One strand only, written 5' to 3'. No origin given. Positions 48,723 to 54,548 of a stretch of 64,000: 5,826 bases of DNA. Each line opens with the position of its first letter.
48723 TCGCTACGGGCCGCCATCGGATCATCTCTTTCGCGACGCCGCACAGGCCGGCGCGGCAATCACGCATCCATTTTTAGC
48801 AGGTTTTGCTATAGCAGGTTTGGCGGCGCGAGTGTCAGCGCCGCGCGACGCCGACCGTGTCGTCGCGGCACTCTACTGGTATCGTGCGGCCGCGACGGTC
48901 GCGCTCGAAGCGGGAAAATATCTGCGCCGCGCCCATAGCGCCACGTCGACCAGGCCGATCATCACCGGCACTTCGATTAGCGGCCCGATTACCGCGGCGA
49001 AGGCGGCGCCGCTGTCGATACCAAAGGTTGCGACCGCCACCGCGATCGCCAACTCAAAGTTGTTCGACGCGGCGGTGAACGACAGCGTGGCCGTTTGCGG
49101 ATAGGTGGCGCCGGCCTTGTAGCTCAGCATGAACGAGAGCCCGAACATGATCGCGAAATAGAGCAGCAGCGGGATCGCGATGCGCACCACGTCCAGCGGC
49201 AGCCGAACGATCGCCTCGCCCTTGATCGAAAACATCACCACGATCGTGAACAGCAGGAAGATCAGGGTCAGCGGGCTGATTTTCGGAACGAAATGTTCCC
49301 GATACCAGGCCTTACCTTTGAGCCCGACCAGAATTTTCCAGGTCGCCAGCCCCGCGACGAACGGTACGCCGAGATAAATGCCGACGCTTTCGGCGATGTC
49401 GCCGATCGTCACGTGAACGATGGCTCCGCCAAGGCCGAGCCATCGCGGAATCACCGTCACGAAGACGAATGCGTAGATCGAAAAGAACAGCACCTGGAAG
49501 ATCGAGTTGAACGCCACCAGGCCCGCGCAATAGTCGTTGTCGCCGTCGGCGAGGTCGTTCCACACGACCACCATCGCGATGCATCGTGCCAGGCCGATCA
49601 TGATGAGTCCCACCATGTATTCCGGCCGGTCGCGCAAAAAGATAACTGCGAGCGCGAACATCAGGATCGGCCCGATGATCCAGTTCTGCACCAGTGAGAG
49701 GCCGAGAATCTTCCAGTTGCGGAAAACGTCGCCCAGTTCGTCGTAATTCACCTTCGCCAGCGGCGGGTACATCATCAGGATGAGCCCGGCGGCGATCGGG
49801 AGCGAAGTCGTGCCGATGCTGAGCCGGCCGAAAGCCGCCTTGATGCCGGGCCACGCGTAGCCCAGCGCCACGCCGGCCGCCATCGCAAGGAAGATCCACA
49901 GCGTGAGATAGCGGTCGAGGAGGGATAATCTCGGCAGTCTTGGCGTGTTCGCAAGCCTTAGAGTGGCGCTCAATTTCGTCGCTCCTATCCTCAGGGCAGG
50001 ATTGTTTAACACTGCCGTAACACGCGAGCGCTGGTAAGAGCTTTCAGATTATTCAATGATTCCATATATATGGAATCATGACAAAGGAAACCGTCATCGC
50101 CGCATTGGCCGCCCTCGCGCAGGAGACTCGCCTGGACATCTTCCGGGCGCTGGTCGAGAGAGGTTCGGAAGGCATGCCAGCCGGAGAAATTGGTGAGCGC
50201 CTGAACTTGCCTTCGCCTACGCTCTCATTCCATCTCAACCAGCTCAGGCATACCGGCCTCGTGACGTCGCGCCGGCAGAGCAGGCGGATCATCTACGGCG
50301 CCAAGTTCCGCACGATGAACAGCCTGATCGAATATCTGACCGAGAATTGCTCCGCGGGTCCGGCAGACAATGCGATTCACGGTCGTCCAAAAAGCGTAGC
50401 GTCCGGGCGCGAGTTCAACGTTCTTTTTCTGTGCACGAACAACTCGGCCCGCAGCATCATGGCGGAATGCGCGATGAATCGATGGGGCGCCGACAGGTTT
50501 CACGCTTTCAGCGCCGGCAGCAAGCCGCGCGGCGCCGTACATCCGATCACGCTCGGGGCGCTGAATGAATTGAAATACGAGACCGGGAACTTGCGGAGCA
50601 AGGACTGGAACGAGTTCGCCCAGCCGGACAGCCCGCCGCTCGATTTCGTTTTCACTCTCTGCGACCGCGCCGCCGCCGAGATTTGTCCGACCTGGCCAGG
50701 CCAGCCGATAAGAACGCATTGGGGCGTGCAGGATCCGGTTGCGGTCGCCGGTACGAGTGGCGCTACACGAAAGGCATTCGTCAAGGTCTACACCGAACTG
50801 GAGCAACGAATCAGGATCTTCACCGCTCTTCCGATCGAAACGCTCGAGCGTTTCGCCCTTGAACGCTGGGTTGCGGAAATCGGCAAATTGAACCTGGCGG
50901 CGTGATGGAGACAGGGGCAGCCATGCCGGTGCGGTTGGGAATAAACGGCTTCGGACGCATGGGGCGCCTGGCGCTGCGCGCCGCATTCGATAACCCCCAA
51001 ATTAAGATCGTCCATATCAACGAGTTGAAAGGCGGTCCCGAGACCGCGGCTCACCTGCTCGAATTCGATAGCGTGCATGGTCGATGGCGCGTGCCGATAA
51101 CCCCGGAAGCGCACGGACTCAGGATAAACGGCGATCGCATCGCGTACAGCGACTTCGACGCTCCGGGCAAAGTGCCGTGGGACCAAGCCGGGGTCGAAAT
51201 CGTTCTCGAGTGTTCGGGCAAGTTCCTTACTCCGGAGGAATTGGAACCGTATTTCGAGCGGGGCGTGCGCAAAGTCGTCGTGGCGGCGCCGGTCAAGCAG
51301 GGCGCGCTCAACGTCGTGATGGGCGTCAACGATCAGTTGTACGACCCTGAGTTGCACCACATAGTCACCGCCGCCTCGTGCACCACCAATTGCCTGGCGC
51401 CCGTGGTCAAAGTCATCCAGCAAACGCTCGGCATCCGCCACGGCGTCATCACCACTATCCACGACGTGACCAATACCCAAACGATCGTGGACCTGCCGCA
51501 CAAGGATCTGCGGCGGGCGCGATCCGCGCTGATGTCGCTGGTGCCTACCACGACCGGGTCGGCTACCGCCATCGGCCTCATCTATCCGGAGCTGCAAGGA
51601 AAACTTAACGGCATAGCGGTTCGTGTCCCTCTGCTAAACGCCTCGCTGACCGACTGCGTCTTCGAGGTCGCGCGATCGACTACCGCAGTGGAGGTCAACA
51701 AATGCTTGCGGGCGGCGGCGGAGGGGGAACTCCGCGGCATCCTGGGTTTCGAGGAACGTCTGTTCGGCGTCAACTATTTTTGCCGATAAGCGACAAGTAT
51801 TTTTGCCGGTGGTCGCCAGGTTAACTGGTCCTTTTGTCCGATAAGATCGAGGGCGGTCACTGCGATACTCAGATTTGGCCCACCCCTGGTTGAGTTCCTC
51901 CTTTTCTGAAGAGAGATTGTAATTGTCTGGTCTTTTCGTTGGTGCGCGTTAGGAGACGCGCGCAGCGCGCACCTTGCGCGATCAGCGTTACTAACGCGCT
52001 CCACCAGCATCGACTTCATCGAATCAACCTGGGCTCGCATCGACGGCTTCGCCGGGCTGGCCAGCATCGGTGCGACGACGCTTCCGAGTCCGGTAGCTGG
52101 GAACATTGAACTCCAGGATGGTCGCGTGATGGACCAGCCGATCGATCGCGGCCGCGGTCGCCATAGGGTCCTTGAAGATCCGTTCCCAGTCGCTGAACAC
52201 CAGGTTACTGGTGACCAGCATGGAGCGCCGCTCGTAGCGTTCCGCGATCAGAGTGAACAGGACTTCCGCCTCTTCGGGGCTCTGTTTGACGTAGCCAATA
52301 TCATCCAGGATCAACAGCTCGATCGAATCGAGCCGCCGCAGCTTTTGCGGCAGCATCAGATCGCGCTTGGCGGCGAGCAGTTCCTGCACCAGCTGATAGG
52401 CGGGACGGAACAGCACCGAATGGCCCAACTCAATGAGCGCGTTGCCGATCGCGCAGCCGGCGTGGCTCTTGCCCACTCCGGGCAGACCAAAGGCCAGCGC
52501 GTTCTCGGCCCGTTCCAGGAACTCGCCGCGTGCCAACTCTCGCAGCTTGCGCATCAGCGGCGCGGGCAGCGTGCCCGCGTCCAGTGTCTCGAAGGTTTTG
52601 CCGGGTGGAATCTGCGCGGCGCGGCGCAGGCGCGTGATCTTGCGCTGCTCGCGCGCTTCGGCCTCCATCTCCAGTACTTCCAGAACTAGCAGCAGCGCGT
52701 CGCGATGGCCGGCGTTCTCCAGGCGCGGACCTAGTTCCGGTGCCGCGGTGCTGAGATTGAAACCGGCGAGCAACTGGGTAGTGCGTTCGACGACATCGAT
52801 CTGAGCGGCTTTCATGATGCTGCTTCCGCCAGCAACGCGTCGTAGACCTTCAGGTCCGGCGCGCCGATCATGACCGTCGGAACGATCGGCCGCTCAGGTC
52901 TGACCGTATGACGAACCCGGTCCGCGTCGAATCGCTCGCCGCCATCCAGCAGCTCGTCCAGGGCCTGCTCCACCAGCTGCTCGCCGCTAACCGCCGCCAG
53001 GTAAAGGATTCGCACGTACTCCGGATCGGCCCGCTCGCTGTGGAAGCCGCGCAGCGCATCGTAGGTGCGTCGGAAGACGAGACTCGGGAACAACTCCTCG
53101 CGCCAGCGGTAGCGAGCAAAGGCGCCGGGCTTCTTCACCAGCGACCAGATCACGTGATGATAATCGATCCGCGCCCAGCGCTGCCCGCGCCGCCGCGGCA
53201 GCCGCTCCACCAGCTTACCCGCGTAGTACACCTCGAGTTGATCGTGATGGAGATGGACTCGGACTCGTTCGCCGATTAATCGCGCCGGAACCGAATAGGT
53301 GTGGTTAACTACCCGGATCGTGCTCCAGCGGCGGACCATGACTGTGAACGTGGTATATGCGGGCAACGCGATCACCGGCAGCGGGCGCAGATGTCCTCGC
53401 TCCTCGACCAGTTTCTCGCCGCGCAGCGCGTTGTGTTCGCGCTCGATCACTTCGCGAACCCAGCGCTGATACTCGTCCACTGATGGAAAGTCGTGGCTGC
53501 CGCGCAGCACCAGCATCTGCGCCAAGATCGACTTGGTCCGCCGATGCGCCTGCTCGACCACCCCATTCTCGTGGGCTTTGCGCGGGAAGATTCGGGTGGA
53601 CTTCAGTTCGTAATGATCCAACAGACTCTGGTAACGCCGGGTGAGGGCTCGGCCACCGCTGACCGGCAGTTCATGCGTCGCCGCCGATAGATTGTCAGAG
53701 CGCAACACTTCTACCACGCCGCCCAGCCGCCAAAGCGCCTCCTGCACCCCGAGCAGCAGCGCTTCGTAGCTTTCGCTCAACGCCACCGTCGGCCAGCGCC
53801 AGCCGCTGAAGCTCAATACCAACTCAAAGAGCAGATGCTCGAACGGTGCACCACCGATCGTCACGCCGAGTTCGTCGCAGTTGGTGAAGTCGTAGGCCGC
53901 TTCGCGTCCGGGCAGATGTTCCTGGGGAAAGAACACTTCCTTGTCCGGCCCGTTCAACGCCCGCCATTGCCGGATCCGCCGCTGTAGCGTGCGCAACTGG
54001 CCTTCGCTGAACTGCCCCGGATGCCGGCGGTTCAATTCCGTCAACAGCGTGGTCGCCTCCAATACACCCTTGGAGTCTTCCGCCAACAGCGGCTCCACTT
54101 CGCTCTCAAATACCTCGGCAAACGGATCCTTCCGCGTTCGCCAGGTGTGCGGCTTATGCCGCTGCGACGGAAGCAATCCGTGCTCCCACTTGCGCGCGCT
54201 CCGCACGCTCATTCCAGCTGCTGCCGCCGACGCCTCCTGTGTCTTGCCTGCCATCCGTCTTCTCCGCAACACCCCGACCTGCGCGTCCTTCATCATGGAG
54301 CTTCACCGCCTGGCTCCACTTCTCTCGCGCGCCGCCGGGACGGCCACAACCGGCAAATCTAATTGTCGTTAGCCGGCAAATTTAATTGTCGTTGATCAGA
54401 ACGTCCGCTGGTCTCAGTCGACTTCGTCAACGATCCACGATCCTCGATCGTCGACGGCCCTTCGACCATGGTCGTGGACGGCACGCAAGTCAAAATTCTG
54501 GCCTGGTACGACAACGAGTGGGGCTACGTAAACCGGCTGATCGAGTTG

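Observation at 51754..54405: Intact IS21-family element inserted precisely into the arsenic-island gap gene, with a 7-bp GAACGTC duplication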

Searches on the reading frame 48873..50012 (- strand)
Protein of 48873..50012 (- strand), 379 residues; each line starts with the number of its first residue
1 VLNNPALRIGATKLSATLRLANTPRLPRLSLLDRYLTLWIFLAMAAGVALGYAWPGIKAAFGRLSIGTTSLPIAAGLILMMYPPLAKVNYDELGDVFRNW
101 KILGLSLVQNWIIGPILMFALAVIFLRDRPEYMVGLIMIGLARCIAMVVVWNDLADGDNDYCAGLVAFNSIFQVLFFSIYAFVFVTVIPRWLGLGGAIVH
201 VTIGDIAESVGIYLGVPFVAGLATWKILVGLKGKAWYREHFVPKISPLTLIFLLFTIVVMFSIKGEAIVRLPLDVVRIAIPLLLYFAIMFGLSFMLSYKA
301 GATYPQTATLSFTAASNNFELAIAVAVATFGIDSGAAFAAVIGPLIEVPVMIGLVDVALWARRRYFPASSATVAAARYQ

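Call 4: search_protein_families(library=pfam, proteins=[window:48873-50012:-])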
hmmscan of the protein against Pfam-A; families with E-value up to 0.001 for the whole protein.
window:48873-50012:- (379 aa): 1 family
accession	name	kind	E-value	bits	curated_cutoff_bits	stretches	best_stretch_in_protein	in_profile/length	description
PF01758.21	SBF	-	3.1e-56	190.5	24.3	1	76-269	3-189/191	Sodium Bile acid symporter family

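Call 6: search_protein_families(library=ncbifam, proteins=[window:48873-50012:-])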
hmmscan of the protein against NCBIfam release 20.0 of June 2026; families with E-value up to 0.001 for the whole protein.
window:48873-50012:- (379 aa): 2 families
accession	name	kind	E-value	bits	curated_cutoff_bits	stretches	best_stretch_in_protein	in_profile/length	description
TIGR00832.1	acr3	equivalog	3.7e-134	447.2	282.8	1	29-358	1-327/327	ACR3 family arsenite efflux transporter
TIGR00841.1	bass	subfamily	5.8e-05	22.5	326.3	1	77-337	43-284/321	bile acid:sodium symporter family transporter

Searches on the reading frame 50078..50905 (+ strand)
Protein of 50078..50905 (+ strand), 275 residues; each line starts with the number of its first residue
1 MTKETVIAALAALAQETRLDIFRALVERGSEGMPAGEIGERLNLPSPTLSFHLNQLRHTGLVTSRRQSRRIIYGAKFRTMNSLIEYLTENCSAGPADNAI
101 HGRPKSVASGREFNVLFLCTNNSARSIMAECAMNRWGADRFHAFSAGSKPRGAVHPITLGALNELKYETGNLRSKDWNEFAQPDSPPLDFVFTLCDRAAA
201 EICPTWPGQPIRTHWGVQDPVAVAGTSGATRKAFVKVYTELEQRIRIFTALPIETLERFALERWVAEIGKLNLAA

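Call 4: search_protein_families(library=pfam, proteins=[window:50078-50905:+])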
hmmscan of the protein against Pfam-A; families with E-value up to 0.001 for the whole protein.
window:50078-50905:+ (275 aa): 5 families
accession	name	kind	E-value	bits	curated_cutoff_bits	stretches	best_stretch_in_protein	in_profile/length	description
PF12840.13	HTH_20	-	1.3e-14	54.3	27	1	13-65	1-51/51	Helix-turn-helix domain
PF01451.26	LMWPc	-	3.4e-13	50.5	23.2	1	115-247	1-142/144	Low molecular weight phosphotyrosine protein phosphatase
PF01022.26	HTH_5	-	7e-07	29.5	22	1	16-64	2-47/47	Bacterial regulatory protein, arsR family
PF24038.1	DUF7347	-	0.00018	22.1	27.6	1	9-58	4-54/77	Domain of unknown function (DUF7347)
PF09339.16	HTH_IclR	-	0.0007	19.7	22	0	19-64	6-50/52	IclR helix-turn-helix domain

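Call 6: search_protein_families(library=ncbifam, proteins=[window:50078-50905:+])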
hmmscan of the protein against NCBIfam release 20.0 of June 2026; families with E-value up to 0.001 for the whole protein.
window:50078-50905:+ (275 aa): 10 families
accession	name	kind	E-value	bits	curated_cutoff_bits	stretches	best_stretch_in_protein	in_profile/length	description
NF033788.1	HTH_metalloreg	subfamily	5.9e-18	64.5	55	1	8-82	3-75/77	metalloregulator ArsR/SmtB family transcription factor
NF010053.0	PRK13530.1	subfamily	2.2e-16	60.4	215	1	115-249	6-129/133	arsenate reductase (thioredoxin)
TIGR02691.1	arsC_pI258_fam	equivalog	9.5e-16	58.2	174.3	1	115-246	1-127/129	arsenate reductase (thioredoxin)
NF033789.1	repress_SdpR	subfamily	6e-13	48.5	100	1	11-88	3-77/79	autorepressor SdpR family transcription factor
NF041413.1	ArsR_Rv2640c_fam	equivalog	8.4e-11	42.3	155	1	9-91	35-117/118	Rv2640c family ArsR-like transcriptional regulator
TIGR02689.1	ars_reduc_gluta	equivalog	9.5e-10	38.8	157.6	1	115-245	3-122/126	arsenate reductase, glutathione/glutaredoxin type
NF040642.1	sulf_sens_BigR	equivalog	1.4e-08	34.7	155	1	6-87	10-88/95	sulfite-sensing transcriptional repressor BigR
NF047906.1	CdPbTransRegCmtR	equivalog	4.5e-06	26.5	150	1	4-77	8-79/104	Cd(II)/Pb(II)-sensing metalloregulatory transcriptional regulator CmtR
NF045707.1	Dbac_1936_reg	equivalog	2.2e-05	24.4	115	1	10-78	10-76/99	ArsR/SmtB-type metalloregulator TsoR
NF007528.0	PRK10141.1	subfamily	2.6e-05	24.1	97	1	7-73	7-71/117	metalloregulator ArsR/SmtB family transcription factor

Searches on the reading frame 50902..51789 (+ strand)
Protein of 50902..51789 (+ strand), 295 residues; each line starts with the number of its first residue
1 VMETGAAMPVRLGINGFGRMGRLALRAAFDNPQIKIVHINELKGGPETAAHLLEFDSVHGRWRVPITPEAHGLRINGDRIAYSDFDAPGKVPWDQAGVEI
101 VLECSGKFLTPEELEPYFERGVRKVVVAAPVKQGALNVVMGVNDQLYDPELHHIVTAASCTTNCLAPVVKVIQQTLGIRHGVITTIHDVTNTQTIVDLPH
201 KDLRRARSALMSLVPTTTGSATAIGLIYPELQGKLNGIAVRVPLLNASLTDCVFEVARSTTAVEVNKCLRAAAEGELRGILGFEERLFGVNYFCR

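Call 4: search_protein_families(library=pfam, proteins=[window:50902-51789:+])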
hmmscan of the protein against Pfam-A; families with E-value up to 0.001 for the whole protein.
window:50902-51789:+ (295 aa): 2 families
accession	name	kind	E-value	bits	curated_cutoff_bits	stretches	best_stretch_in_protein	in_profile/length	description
PF02800.25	Gp_dh_C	-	9.7e-45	152.4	24.4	1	165-286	1-123/158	Glyceraldehyde 3-phosphate dehydrogenase, C-terminal domain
PF00044.30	Gp_dh_N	-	4.1e-32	110.9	31.7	1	10-110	1-100/101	Glyceraldehyde 3-phosphate dehydrogenase, NAD binding domain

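Call 9: search_protein_families(library=ncbifam, proteins=[window:50902-51789:+])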
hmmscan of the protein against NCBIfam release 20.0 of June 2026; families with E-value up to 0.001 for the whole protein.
window:50902-51789:+ (295 aa): 9 families
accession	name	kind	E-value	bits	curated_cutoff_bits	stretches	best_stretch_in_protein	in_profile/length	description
NF033735.1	G3PDH_Arsen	exception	7.2e-137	456.2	450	1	12-287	1-275/323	ArsJ-associated glyceraldehyde-3-phosphate dehydrogenase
NF006512.0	PRK08955.1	equivalog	6.7e-124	413.6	563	1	8-288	1-281/334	glyceraldehyde-3-phosphate dehydrogenase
TIGR01534.1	GAPDH-I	equivalog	2.6e-95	319.4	367.2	1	11-286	1-281/330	type I glyceraldehyde-3-phosphate dehydrogenase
NF005830.0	PRK07729.1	equivalog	1.4e-90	303.7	546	1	9-286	2-279/343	glyceraldehyde-3-phosphate dehydrogenase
NF005641.0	PRK07403.1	equivalog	6.6e-78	262.2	616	1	10-285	2-279/337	type I glyceraldehyde-3-phosphate dehydrogenase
TIGR01532.1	E4PD_g-proteo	equivalog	9.6e-67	225.6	530.55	1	11-285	1-277/325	erythrose-4-phosphate dehydrogenase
NF010058.0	PRK13535.1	equivalog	3.4e-66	223.7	539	1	9-286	2-281/339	erythrose-4-phosphate dehydrogenase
NF011954.0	PRK15425.1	equivalog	3.8e-66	223.4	662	1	8-285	1-276/331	glyceraldehyde-3-phosphate dehydrogenase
NF006139.0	PRK08289.1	equivalog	6.7e-55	186.6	431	1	15-277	134-408/480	glyceraldehyde-3-phosphate dehydrogenase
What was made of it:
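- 50902..51760 (+): 5' fragment of the ArsJ-associated GAPDH gene (codons 1-286 plus 1 nt). In the interrupted state the frame runs 9 codons into the IS (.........) and stops at TAA 51787-51789. The truncated product covers only positions 1-275 of 323 in NF033735 and 1-123 of 158 in Gp_dh_C (calls 4, 9).
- On ArsJ-associated GAPDH (NF033735), the disrupted target: The interrupted ORF covers only 1-275 of 323 (call 9).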

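Call 44: find_encoding_contigs(protein=window:50902-51789:+, flank=4000, max_places=5)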
Protein window:50902-51789:+ (295 aa): no gene with exactly this product is on record in the collection.
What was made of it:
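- Tried and rejected: An exact look-up of the truncated 295-aa GAPDH found nothing on record (call 44).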

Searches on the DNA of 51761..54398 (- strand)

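Call 10: search_dna_similar(query=window:51761-54398:-, collection=plasmids, mode=distant, max_rows=15)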
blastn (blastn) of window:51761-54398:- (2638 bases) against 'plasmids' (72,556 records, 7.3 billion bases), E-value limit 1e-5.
Records with a match: 167; places in all: 297; records where one place covers at least 80% of the query: 0.
Best place of each record, by identity: 80-90% 4; 60-80% 163.
By first word of the organism name: Sinorhizobium 69; Bradyrhizobium 13; Mycetohabitans 10; Paraburkholderia 8; Mesorhizobium 6; Cereibacter 6; Pandoraea 5; Sphingobium 5; Haematobacter 5; Rhizobium 3; and 27 more.
By predicted mobility (MOB-suite, as given by PLSDB): conjugative 88; non-mobilizable 53; mobilizable 26.
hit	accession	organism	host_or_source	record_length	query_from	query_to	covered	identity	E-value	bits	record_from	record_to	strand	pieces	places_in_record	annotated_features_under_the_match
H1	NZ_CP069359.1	Microvirga sp. VF16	Vachellia farnesiana,Cell culture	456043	375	2293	21%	66.8%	2e-14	176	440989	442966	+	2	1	none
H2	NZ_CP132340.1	Janthinobacterium sp. J1-1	pure culture,Mixed solution of sediment ...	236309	1228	2273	18%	71.1%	2e-32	231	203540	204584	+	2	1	istB: IS21-like element helper ATPase IstB | istA: IS21 family transposase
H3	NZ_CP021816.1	Sinorhizobium meliloti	Medicago truncatula,Single Cell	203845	370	2309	17%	67.9%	3e-12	149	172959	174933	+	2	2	istA: IS21 family transposase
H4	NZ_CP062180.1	Mycetohabitans endofungorum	Rhizopus microsporus,bacterial ...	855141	1198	2273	16%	68.7%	2e-13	148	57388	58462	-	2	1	istB: IS21-like element helper ATPase IstB | istA: IS21 family transposase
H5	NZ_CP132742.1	Mycetohabitans endofungorum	Rhizopus microsporus,culture isolated ...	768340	1198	2273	16%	68.7%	2e-13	148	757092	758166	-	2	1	istB: IS21-like element helper ATPase IstB | istA: IS21 family transposase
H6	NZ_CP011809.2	Pandoraea faecigallinarum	cell culture,chicken dung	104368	1228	2273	15%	71.5%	1e-23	192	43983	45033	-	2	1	ATP-binding protein | hypothetical protein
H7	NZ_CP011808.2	Pandoraea faecigallinarum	cell culture,chicken dung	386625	1228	2273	15%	71.2%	1e-23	193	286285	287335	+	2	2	istA: IS21 family transposase | ATP-binding protein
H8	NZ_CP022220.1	Bradyrhizobium guangxiense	peanut,cell culture,roots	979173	1908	2308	15%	65.9%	2e-14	90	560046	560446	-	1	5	istB: IS21-like element helper ATPase IstB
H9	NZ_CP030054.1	Bradyrhizobium guangzhouense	Arachis hypogaea,Microbe,nodule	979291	1908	2308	15%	65.9%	2e-14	90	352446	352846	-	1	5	istB: IS21-like element helper ATPase IstB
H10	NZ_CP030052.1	Bradyrhizobium guangdongense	peanut,cell culture,roots of peanut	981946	1908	2308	15%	65.9%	2e-14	90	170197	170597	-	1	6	istB: IS21-like element helper ATPase IstB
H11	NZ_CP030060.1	Bradyrhizobium sp. CCBAU 53351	Arachis hypogaea,Microbe,nodule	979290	1908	2308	15%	65.9%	2e-14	90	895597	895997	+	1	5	istB: IS21-like element helper ATPase IstB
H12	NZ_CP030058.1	Bradyrhizobium guangdongense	Arachis hypogaea,Microbe,nodule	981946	1908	2308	15%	65.9%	2e-14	90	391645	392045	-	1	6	istB: IS21-like element helper ATPase IstB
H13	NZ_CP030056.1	Bradyrhizobium sp. CCBAU 53340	Arachis hypogaea,Microbe,nodule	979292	1908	2308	15%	65.9%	2e-14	90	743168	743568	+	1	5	istB: IS21-like element helper ATPase IstB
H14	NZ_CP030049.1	Bradyrhizobium sp. CCBAU 53338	Arachis hypogaea,Microbe,nodule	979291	1908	2308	15%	65.9%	2e-14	90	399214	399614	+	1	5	istB: IS21-like element helper ATPase IstB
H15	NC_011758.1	Methylorubrum extorquens CM4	-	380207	1917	2309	15%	66.3%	2e-15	93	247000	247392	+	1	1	istB: IS21-like element helper ATPase IstB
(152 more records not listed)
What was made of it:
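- Tried and rejected: DNA search of the plasmid collection found nothing above about 72% identity and no full-length match (call 10).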
